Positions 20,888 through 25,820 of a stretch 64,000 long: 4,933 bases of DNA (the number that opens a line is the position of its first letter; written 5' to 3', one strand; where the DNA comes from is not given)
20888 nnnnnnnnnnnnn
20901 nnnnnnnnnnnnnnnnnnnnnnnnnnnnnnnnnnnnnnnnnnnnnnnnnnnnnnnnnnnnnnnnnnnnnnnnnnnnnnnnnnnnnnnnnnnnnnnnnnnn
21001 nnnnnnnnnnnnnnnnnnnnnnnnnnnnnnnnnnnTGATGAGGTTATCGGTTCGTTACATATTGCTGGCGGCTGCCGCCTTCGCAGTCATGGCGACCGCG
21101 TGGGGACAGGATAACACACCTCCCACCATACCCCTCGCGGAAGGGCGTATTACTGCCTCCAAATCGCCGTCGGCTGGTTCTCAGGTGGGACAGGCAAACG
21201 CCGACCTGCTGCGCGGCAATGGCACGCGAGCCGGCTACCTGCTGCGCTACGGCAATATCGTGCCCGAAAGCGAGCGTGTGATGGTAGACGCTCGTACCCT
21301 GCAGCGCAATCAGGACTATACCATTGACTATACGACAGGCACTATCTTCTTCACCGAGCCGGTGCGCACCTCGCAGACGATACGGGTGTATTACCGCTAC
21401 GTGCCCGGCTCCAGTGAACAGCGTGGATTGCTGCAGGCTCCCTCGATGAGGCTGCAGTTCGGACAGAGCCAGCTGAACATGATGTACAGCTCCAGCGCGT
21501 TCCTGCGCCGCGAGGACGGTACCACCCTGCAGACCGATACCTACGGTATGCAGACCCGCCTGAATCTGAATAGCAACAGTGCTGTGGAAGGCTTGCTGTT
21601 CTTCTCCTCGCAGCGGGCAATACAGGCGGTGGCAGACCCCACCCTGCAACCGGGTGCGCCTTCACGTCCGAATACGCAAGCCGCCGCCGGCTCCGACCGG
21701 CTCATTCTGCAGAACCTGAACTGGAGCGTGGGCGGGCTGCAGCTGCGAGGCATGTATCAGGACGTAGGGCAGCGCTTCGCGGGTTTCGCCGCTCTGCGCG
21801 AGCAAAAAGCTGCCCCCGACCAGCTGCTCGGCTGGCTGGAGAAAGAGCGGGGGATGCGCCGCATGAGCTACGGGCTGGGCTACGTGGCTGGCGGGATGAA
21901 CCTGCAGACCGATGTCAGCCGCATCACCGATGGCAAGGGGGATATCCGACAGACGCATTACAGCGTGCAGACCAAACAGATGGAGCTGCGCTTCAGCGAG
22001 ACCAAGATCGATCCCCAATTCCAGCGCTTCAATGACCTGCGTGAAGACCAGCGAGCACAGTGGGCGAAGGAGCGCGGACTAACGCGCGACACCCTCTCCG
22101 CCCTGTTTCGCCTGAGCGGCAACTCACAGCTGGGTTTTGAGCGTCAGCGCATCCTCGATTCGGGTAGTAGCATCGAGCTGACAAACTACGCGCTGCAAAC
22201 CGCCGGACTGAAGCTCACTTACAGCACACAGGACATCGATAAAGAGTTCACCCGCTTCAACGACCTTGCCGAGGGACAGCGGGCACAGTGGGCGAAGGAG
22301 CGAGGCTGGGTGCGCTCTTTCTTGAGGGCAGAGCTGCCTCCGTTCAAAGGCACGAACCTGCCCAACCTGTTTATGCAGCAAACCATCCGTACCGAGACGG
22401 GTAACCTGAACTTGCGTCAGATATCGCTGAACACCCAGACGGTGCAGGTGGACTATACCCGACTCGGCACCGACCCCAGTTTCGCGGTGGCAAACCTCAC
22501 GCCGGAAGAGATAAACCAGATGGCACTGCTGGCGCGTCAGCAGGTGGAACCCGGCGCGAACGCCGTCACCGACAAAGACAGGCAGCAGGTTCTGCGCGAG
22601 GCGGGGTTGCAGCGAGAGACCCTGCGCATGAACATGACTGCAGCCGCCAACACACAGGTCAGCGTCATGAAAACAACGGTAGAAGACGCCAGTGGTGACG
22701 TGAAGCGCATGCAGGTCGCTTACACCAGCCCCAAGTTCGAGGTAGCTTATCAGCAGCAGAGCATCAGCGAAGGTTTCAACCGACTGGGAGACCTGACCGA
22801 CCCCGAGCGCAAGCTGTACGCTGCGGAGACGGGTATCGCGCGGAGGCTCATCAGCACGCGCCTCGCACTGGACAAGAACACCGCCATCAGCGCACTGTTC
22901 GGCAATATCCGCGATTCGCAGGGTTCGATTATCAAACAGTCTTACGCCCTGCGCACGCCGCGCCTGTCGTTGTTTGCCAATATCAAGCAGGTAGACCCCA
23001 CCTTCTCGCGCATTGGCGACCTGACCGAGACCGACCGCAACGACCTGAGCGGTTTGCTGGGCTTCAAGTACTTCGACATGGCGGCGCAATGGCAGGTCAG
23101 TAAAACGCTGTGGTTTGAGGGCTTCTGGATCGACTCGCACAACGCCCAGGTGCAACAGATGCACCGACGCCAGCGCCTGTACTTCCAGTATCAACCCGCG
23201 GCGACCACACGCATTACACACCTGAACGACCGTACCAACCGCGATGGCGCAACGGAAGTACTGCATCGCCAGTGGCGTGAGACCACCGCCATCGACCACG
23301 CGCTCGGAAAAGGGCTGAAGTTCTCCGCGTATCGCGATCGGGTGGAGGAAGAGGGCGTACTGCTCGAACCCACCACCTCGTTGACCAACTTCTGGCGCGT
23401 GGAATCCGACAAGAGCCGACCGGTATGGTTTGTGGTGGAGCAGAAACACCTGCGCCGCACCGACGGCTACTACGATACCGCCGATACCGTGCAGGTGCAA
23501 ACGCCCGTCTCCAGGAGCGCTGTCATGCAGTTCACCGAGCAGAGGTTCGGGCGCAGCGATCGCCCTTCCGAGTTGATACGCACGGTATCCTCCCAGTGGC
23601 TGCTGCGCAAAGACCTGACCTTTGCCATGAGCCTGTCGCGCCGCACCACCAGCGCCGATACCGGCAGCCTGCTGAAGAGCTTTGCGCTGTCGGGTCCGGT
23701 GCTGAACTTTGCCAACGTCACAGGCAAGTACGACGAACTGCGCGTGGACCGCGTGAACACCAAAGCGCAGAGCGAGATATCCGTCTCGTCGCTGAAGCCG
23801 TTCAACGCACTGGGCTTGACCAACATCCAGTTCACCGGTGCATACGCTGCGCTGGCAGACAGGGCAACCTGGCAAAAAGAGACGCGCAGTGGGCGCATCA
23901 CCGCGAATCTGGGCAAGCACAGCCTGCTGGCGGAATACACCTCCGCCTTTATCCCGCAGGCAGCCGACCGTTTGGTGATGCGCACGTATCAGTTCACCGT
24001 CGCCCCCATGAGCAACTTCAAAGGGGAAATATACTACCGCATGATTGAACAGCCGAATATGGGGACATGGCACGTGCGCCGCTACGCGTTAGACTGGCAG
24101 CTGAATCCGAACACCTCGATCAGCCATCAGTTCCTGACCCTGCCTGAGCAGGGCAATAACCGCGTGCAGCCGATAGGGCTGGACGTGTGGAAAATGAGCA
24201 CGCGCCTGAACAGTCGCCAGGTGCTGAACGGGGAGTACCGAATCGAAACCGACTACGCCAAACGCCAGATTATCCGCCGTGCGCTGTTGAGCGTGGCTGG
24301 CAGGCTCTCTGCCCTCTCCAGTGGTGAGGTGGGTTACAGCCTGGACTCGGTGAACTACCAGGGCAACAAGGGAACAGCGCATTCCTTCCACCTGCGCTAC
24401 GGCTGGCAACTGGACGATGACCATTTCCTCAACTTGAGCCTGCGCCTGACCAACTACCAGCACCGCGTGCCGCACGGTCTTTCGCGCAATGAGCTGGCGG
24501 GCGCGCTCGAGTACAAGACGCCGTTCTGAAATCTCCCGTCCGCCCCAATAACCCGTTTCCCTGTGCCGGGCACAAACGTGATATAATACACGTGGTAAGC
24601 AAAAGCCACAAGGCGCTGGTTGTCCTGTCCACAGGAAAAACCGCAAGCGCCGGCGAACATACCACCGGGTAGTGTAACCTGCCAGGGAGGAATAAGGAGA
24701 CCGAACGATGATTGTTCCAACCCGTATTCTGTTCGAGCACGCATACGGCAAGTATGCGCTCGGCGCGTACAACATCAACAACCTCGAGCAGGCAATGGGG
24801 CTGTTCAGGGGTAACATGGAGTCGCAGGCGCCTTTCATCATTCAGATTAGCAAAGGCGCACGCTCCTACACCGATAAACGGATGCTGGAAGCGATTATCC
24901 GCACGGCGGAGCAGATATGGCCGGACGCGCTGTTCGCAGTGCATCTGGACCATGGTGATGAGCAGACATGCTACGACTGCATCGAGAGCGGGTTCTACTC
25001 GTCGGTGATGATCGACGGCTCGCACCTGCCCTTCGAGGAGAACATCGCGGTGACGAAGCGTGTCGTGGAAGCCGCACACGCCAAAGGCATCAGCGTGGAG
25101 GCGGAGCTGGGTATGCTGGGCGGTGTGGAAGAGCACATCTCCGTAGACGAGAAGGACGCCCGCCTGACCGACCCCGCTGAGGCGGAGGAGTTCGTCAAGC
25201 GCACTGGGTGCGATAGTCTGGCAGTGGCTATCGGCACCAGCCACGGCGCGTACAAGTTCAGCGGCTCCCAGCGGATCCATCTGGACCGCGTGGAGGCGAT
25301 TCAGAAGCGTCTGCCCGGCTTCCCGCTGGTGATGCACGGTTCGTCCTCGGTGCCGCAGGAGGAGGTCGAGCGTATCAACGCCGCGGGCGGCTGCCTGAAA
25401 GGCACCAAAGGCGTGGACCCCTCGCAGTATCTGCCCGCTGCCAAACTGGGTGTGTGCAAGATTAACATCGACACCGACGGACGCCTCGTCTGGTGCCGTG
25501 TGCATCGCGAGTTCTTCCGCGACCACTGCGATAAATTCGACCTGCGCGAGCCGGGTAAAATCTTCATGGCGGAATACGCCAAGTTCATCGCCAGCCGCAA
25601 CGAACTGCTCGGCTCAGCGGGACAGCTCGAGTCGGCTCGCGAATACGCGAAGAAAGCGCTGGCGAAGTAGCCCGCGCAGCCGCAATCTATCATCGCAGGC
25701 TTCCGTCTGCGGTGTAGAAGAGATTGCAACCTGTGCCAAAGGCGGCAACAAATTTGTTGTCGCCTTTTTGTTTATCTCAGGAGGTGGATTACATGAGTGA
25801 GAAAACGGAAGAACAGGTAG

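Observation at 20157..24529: Orphan ZAS-type anti-sigma-like membrane protein translationally coupled (TGATG) to a 1163-aa outer-membrane barrel protein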

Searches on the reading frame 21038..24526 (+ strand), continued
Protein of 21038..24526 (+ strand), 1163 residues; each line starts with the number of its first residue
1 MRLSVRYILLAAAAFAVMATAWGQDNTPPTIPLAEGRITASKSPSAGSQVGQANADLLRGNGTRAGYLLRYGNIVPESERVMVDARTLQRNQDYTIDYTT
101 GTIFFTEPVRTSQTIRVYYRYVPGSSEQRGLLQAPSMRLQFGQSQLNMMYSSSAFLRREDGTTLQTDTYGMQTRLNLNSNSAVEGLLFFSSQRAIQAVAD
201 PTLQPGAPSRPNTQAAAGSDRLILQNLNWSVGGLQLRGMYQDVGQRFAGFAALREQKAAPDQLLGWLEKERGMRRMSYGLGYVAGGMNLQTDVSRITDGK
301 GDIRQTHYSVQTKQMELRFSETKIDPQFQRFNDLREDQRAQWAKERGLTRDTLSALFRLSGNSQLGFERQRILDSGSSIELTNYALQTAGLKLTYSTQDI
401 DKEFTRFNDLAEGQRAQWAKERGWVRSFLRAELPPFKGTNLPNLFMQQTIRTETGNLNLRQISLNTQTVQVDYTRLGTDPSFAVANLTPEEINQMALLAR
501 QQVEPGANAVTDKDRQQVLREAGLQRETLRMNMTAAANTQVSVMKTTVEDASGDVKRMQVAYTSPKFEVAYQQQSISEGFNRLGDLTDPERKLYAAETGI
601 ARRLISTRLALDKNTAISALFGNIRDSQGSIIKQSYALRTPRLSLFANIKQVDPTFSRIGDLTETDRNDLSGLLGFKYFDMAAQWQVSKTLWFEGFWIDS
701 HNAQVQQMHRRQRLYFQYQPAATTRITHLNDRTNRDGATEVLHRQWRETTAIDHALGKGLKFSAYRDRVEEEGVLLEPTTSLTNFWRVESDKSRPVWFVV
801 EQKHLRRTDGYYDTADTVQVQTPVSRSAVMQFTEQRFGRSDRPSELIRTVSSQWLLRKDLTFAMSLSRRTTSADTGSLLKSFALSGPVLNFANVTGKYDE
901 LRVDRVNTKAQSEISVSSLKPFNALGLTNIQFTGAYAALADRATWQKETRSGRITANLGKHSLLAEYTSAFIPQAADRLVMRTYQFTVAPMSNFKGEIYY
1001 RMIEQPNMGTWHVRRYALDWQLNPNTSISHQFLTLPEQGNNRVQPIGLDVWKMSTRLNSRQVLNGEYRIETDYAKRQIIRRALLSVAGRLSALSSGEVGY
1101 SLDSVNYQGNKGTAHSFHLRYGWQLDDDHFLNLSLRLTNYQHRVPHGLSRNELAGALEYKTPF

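Call 88: list_cluster_members(proteins=[P0069, P0070, P0090, P0105, P0125, P0140, P0150, P0166, P0199, P0215])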
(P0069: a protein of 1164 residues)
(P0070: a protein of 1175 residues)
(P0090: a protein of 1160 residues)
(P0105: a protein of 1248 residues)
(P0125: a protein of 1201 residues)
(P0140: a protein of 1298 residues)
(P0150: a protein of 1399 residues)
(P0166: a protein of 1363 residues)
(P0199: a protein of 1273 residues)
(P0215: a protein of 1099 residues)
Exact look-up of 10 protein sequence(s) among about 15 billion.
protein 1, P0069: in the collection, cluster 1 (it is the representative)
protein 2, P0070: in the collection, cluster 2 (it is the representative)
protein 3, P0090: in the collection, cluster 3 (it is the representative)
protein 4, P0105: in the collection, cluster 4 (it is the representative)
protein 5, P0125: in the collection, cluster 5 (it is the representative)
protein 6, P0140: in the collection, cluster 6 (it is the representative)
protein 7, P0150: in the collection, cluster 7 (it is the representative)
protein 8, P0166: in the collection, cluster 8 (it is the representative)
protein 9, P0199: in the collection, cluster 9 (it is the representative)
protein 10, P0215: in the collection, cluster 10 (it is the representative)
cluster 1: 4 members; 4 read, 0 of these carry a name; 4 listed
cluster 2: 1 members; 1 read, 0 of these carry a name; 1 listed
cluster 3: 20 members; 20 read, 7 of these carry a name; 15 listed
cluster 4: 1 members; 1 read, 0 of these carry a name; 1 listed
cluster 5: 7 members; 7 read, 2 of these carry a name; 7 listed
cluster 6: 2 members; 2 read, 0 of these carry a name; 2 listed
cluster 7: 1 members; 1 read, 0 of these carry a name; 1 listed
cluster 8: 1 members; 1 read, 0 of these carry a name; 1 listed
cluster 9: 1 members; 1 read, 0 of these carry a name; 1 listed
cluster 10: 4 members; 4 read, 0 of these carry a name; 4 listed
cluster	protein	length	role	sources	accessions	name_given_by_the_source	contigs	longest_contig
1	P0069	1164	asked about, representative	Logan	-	-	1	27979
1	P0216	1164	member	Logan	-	-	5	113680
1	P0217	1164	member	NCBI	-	-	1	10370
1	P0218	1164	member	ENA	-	-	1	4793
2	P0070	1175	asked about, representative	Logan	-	-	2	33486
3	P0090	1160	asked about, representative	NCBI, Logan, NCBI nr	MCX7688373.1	MAG: hypothetical protein N2045_10420 [Fimbriimonadales bacterium] | hypothetical protein [Fimbriimonadales bacterium]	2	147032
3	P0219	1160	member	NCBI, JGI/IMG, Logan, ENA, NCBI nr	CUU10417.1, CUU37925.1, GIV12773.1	hypothetical protein GBSOP10_10697 [Armatimonadetes bacterium GBS] | hypothetical protein | MAG: hypothetical protein KatS3mg021_1055 [Fimbriimonadales bacterium]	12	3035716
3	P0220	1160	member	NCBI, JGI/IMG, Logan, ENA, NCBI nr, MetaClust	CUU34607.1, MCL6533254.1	MAG: hypothetical protein K6U12_08275 [Armatimonadetes bacterium] | hypothetical protein [Armatimonadota bacterium] | \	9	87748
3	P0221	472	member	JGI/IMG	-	hypothetical protein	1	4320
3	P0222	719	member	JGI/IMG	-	hypothetical protein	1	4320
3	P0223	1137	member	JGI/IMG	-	hypothetical protein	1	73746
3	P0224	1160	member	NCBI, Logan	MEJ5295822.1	MAG: hypothetical protein WHT28_11350 [Fimbriimonadales bacterium]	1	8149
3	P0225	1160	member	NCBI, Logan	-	-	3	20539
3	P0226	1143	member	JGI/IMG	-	-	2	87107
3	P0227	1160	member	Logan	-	-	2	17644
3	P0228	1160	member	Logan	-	-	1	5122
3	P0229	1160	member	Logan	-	-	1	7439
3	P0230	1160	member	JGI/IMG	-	-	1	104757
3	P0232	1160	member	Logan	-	-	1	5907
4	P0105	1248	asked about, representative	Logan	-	-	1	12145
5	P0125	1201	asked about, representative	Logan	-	-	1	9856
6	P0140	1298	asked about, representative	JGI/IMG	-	-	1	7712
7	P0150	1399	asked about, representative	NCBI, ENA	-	-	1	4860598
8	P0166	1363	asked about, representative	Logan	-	-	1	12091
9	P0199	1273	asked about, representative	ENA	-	-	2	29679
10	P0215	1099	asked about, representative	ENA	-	-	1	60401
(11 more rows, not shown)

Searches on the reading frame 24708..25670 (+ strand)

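Call 40: search_protein_families(library=pfam, proteins=[window:24708-25670:+], max_evalue=0.001)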
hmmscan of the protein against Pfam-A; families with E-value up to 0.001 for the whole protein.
window:24708-25670:+ (320 aa): 1 family
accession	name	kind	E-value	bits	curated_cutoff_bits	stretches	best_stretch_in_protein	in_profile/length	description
PF01116.26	F_bP_aldolase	-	9.7e-82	275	25.5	1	6-306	4-277/277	Fructose-bisphosphate aldolase class-II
